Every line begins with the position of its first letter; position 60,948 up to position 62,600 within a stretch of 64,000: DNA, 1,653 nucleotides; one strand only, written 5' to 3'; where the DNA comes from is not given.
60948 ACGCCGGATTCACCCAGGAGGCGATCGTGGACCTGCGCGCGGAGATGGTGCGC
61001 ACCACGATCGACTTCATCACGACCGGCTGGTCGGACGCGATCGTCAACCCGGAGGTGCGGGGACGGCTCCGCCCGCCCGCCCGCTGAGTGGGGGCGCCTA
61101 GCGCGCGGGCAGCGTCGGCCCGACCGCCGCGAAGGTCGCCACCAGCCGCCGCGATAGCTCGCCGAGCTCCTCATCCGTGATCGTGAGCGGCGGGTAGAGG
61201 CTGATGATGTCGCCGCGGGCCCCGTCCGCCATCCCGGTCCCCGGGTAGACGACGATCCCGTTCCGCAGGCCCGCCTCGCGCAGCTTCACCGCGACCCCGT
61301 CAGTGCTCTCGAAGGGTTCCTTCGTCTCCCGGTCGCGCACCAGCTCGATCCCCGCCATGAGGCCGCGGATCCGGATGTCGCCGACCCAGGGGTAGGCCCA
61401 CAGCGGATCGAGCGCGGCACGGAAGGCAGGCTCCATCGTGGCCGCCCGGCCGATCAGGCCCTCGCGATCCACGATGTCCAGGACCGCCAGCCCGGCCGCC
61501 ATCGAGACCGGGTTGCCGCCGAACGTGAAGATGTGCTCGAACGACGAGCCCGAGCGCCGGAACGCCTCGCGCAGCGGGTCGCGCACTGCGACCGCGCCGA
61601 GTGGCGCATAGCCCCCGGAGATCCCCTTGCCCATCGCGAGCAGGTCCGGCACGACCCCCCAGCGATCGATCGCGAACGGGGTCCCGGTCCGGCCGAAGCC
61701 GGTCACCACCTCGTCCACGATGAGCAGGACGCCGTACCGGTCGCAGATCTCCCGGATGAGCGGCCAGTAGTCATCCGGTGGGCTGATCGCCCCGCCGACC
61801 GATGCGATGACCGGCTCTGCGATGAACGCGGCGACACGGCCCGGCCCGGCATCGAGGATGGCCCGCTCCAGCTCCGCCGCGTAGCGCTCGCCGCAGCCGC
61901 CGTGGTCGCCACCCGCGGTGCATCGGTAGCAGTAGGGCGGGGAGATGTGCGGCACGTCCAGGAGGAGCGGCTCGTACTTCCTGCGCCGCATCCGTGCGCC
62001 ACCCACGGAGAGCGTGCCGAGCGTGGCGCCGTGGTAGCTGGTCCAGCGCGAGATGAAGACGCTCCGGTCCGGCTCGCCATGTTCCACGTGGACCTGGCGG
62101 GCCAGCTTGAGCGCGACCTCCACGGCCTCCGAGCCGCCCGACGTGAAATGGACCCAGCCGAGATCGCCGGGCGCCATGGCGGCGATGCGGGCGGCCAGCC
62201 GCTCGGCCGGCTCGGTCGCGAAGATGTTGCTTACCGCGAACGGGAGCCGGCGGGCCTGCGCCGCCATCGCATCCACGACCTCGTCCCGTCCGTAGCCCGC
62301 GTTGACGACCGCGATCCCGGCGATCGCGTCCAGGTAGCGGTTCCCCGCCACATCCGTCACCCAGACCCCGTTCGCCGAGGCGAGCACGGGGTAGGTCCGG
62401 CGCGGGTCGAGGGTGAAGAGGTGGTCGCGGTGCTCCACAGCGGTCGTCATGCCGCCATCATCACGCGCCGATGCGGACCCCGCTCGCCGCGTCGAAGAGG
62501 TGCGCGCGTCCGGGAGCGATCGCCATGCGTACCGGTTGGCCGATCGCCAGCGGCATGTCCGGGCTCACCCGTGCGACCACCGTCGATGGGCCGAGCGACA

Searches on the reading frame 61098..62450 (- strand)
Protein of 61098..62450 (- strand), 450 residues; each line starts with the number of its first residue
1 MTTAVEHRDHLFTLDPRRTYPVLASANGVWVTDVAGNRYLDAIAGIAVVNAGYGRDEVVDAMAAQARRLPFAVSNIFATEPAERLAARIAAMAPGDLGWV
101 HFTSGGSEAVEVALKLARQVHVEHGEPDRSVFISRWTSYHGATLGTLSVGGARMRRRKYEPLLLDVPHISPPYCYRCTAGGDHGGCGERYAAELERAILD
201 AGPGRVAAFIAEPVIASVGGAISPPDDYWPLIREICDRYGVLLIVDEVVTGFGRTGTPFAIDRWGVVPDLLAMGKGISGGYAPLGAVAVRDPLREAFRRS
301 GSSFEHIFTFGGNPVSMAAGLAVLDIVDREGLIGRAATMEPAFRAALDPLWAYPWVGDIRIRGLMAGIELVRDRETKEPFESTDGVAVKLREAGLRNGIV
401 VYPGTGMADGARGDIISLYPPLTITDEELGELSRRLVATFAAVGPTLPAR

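Call 76: search_protein_families(library=pfam, proteins=[window:61098-62450:-], max_evalue=0.00001)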
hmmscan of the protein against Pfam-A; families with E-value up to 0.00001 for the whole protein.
window:61098-62450:- (450 aa): 1 family
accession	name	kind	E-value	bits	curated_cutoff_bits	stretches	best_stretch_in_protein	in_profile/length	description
PF00202.27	Aminotran_3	-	5.7e-90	302.3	30.5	1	22-438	12-401/403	Aminotransferase class-III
